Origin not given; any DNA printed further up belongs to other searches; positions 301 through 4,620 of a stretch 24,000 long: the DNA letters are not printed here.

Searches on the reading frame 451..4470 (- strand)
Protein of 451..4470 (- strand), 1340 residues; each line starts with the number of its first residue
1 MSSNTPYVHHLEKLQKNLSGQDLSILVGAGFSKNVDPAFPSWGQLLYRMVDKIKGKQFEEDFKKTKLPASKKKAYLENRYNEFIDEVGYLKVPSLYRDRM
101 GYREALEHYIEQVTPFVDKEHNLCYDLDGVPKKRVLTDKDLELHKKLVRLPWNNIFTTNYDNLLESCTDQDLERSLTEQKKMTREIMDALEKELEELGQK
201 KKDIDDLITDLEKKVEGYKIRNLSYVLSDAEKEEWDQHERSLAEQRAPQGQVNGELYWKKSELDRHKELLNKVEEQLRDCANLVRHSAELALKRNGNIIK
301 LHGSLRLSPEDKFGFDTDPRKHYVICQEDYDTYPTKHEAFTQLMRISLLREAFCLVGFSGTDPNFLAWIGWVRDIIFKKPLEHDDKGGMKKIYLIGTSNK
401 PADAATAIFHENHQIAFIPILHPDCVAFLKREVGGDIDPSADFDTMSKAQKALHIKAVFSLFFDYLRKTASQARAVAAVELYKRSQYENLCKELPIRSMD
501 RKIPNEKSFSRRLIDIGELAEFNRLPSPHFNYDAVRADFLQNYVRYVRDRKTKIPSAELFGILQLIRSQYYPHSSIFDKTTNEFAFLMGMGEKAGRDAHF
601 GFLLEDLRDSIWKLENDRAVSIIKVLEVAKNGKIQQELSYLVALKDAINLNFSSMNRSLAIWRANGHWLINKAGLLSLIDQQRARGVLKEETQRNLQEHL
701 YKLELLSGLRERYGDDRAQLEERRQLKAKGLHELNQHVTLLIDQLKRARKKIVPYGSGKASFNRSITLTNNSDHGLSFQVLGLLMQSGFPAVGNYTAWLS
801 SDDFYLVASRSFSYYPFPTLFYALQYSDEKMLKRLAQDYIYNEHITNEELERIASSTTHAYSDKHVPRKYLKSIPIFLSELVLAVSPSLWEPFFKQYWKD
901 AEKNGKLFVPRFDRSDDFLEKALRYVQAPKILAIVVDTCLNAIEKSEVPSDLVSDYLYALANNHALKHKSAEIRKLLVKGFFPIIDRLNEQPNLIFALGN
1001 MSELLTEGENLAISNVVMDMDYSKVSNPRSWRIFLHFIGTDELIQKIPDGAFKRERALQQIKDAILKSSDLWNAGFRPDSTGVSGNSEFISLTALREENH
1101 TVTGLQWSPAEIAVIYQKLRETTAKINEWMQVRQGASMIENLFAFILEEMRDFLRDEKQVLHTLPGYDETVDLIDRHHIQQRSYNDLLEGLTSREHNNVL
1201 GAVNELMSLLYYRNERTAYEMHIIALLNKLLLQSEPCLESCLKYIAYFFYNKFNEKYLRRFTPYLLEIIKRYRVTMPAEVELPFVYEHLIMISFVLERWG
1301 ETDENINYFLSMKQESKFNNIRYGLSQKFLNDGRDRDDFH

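Call 7: search_protein_families(library=pfam, proteins=[window:451-4470:-], max_evalue=0.1)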
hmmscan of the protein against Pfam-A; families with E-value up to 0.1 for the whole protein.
window:451-4470:- (1340 aa): 1 family
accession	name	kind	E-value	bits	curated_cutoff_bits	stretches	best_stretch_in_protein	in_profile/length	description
PF13289.12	SIR2_2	-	5.8e-12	46.3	24.5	1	292-376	37-109/141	SIR2-like domain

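Call 8: search_protein_families(library=padloc, proteins=[window:451-4470:-], max_evalue=0.1)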
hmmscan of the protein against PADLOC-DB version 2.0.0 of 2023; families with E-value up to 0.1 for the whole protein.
window:451-4470:- (1340 aa): 11 families
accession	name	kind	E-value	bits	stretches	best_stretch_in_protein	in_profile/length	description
PDLC02184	Dsr2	-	5.2e-40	135.4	4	282-400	143-241/1222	-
PDLC00407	ThsA1|ThsA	-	6e-17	59.4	2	316-376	152-212/478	STALD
PDLC00409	ThsA1|ThsA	-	4.5e-14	50.4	2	316-366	153-203/242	STALD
PDLC04968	PDC-S25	-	0.00014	19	1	25-168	27-156/517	-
PDLC04093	SIR2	-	0.00072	16.6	1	3-168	3-167/395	-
PDLC04084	SIR2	-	0.00094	16.5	1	12-169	32-196/414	-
PDLC04079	SIR2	-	0.0053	13.4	1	20-170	49-203/430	-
PDLC00412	ThsA1|ThsA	-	0.0057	13.8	1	332-366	2-36/314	STALD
PDLC02722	PbeC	-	0.017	11.8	1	159-286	342-467/643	PbeC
PDLC01575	Csm2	-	0.022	13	1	541-626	5-84/98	CAS-III-A; effector_SS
PDLC04087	SIR2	-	0.022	11.6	0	154-171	134-151/343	-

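Call 9: search_protein_families(library=ncbifam, proteins=[window:451-4470:-], max_evalue=0.1)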
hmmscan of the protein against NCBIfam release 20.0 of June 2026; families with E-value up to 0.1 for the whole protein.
window:451-4470:- (1340 aa): 1 family
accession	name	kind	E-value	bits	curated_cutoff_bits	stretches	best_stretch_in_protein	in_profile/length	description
NF041819.1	Dsr2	equivalog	9.5e-39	133.2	1400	3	283-397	139-233/1215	anti-phage defense-associated sirtuin Dsr2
